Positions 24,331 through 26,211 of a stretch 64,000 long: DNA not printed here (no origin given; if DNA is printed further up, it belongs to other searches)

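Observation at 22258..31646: Nucleotide-sugar plus lipid-carrier glycosylation cluster: ugd, UXS-like decarboxylase, two ArnC/GtrB-like GT2 and two or three ArnT/PMT-like GT-C transferases, plus a zinc-ribbon methyltransferase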

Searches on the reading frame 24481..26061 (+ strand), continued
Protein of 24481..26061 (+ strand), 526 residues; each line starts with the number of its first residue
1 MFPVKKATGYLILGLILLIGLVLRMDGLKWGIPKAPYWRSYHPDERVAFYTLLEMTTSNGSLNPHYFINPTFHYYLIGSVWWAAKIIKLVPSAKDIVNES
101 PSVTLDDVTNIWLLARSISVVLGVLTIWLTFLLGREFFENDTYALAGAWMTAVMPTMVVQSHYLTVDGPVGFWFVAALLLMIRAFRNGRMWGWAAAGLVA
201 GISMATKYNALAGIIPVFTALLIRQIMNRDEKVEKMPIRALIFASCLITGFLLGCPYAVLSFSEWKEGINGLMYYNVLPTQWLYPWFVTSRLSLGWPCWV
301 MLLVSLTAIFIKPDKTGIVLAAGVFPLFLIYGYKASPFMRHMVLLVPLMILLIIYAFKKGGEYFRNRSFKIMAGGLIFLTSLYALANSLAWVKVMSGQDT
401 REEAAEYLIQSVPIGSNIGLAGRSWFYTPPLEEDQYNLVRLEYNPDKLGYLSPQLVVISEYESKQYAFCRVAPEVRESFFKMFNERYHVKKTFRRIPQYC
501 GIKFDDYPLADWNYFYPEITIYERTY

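Call 41: find_related_loci(query=A4, collection=genome_contigs, flank=10000)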
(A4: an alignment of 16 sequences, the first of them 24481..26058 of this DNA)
Query A4 (526 aa) in genome_contigs; peptide patterns used: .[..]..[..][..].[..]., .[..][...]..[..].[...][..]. (x = any residue, [..] = any of these).
37 stretches matched a pattern; 17 encode a relative of the query (tblastn E <= 1e-3); 17 distinct loci.
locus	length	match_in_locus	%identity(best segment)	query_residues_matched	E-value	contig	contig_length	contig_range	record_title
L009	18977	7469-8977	69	24-526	0e+0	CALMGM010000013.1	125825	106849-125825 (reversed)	MAG TPA_asm: uncultured bacterium isolate SRR6284162_bin.43_CONCOCT_v1.1_MAG genome assembly, contig: ERZ795126.39, whol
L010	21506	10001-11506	69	24-525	0e+0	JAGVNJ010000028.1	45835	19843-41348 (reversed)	MAG: Candidatus Edwardsbacteria bacterium isolate DeMMO3_1 c_000000033670, whole genome shotgun sequence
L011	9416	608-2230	32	3-523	3e-72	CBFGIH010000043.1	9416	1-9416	MAG: candidate division WOR-3 bacterium isolate Cr_S_Bin.42.optimized.1 genome assembly, contig: NODE_43_length_9416_cov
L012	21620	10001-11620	28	4-513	2e-55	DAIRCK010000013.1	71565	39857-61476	MAG TPA_asm: bacterium isolate CTOTU1359 NODE_45_length_71565_cov_8.020585, whole genome shotgun sequence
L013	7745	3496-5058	30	20-522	8e-54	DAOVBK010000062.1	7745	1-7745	MAG TPA_asm: Candidatus Stahlbacteria bacterium isolate CSMAG_1003 CSMAG_1003_k141_981562_length_7745_cov_6.9826, whole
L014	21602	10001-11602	25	23-526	2e-53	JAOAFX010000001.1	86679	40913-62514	MAG: candidate division WOR-3 bacterium isolate SKW300 NODE_1_length_86679_cov_4.549897, whole genome shotgun sequence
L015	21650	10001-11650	25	6-526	2e-51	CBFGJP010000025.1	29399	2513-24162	MAG: candidate division WOR-3 bacterium isolate QZM1.Bin.155.optimized.1 genome assembly, contig: NODE_25_length_29399_c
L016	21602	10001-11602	27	23-526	2e-48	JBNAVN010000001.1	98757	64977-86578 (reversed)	MAG: bacterium isolate Kamch4342-D-MF-039 bin23.fa-1, whole genome shotgun sequence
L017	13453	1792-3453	25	4-526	5e-48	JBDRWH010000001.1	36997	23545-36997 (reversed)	MAG: candidate division WOR-3 bacterium isolate JZ-4_201808_bins_67 JZ-4_201808_bins_67_scaffold_1, whole genome shotgun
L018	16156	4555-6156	26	23-526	4e-47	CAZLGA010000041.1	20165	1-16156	MAG TPA_asm: uncultured bacterium isolate binchicken_co40_5 genome assembly, contig: NODE_1614_length_20165_cov_17.22565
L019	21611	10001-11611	27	23-526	2e-47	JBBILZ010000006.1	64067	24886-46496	MAG: candidate division WOR-3 bacterium isolate SIF170217_bin_220 NODE_320_length_64067_cov_3.16156, whole genome shotgu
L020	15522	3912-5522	26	23-526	6e-46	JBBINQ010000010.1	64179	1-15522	MAG: candidate division WOR-3 bacterium isolate SLS170214_bin_26 NODE_604_length_64179_cov_17.228230, whole genome shotg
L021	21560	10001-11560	27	27-524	1e-52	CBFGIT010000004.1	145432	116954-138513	MAG: candidate division WOR-3 bacterium isolate JZ-4_202302_bins_70.1 genome assembly, contig: NODE_4_length_145432_cov_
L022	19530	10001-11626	26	27-525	9e-42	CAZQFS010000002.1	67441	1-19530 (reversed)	MAG TPA_asm: uncultured bacterium isolate binchicken_co107_142 genome assembly, contig: NODE_1024_length_67441_cov_6.638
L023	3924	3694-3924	64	24-100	3e-30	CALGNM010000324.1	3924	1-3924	MAG TPA_asm: uncultured bacterium isolate SRR6007444_bin.93_CONCOCT_v1.1_MAG genome assembly, contig: ERZ724098.11732, w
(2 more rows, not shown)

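Call 48: search_protein_families(library=pfam, proteins=[L010:13932-14450:+, L010:14447-15928:+, L009:9666-11250:+], max_evalue=0.01)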
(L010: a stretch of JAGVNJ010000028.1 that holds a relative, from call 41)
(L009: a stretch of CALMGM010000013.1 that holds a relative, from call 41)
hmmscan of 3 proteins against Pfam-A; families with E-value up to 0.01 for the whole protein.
L010:13932-14450:+ (172 aa): 1 family
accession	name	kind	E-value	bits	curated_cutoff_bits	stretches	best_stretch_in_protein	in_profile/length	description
PF07963.17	N_methyl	-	1.4e-05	24.9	21.2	1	1-26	1-26/27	Prokaryotic N-terminal methylation motif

L010:14447-15928:+ (493 aa): 3 families
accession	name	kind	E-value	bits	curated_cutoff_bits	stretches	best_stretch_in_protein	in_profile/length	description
PF13860.13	FlgD_ig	-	1.9e-11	44.2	27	1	414-479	9-74/79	FlgD Ig-like domain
PF18962.6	Por_Secre_tail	-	1.1e-09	38.9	27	1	409-490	2-74/75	Secretion system C-terminal sorting domain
PF13585.12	CHU_C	-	1.8e-06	28.4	27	1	417-481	18-74/86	CHU_C Type IX secretion signal domain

L009:9666-11250:+ (528 aa): 1 family
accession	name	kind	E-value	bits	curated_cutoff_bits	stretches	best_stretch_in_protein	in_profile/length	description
PF13231.12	PMT_2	-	0.00025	21.7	26.1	1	110-233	26-153/160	Dolichyl-phosphate-mannose-protein mannosyltransferase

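Call 56: predict_structure(alignment_id=A3)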
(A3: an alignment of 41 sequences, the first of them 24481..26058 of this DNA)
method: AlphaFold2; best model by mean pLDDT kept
length: 526 residues; sequences in the alignment: 41
mean_pLDDT: 89.6   pTM: 0.91
mean pLDDT of the five models: 89.6, 89.4, 89.3, 88.3, 87.2
residues with pLDDT >= 90: 336; 70-90: 161; 50-70: 26; < 50: 3
segments of 3 or more residues with pLDDT < 50: 1-3
pLDDT, mean of each block of 10 residues (from residue 1): 65 98 94 82 81 77 86 91 88 83 87 92 98 96 97 95 89 97 92 97 95 95 85 80 98 95 93 72 88 94 93 92 92 83 94 96 90 95 96 91 94 94 79 90 93 93 75 91 96 92 82 77 92
secondary structure, 60 per line:
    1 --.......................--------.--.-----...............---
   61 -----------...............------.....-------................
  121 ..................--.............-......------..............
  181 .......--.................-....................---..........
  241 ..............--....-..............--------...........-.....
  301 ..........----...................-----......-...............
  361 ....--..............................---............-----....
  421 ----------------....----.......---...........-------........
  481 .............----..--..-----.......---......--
elements in order: H3-25 H43-57 H72-86 H93-97 H105-138 H141-153 H155-160 H167-187 H190-206 H208-227 H231-254 H257-260 H262-275 H284-294 H296-310 H315-333 H339-344 H346-364 H367-396 H400-411 E417-420 E437-440 H445-451 E455-459 H460-465 H473-486 E487-493 H509-515 E519-524

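Call 59: fold_search(model_id=the predicted structure, library=pdb)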
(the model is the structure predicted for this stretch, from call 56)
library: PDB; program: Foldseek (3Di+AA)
matches with E <= 10: 528; with E <= 0.001: 27
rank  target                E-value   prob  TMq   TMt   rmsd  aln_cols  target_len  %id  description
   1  6s7t_A                3.9e-09  1.00  0.52  0.40  10.8       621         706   12  Cryo-EM structure of human oligosaccharyltransferase complex OST-B (released 2019-12-18)
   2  7oci_F                4.3e-09  1.00  0.50  0.43  11.1       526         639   14  Cryo-EM structure of yeast Ost6p containing oligosaccharyltransferase complex (released 2022-02-16)
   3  6s7o_A                4.7e-09  1.00  0.50  0.42  11.7       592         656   12  Cryo-EM structure of human oligosaccharyltransferase complex OST-A (released 2019-12-18)
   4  8b6l_I                7.4e-09  1.00  0.50  0.40  13.1       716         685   13  Subtomogram average of the human Sec61-TRAP-OSTA-translocon (released 2022-12-07)
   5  9s6t_A                7.7e-09  1.00  0.55  0.60   7.3       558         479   12  Ternary cryo-EM structure of chicken ALG12 with Dol25-PP-GlcNAc2Man7, Dol25-P-Man, and Fab (released 2026-03-18)
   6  9s6s_A                8.8e-09  1.00  0.55  0.54   8.1       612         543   12  Ternary cryo-EM structure of human ALG9 with Dol25-PP-GlcNAc2Man6, Dol25-P-Man and Fab (released 2026-03-18)
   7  8age_A                9.6e-09  1.00  0.51  0.43  10.5       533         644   14  Structure of yeast oligosaccharylransferase complex with acceptor peptide bound (released 2022-12-07)
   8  3waj                  1.3e-08  1.00  0.50  0.35  12.9       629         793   15  Crystal structure of the Archaeoglobus fulgidus oligosaccharyltransferase (O29867_ARCFU) complex with Zn and sulfate (released 2013-10-30)
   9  9n9j_I                1.5e-08  1.00  0.51  0.40  12.8       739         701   12  Structure of a GRP94 folding intermediate engaged with a CCDC134- and FKBP11-bound secretory translocon (released 2025-11-19)
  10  8agb_A                1.9e-08  1.00  0.53  0.45  10.7       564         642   12  Structure of yeast oligosaccharylransferase complex with lipid-linked oligosaccharide bound (released 2022-12-07)
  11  3wak                  2.0e-08  1.00  0.52  0.34  12.8       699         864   13  Crystal structure of the Archaeoglobus fulgidus oligosaccharyltransferase (O29867_ARCFU) in the apo form (released 2013-10-30)
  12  6ezn_F                3.9e-08  1.00  0.53  0.45  13.5       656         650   11  Cryo-EM structure of the yeast oligosaccharyltransferase (OST) complex (released 2018-01-17)
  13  8pn9_A                4.4e-08  1.00  0.52  0.43  11.2       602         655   13  Structure of human oligosaccharyltransferase OST-A complex bound to NGI-1 (released 2024-05-08)
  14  6c26_A                4.6e-08  1.00  0.55  0.46  11.7       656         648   11  The Cryo-EM structure of a eukaryotic oligosaccharyl transferase complex (released 2018-01-31)
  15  9s6u_A                5.0e-08  1.00  0.55  0.53   8.3       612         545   12  Ternary cryo-EM structure of human ALG9 with Dol25-PP-GlcNAc2Man8, Dol25-P-Man and Fab (released 2026-03-18)
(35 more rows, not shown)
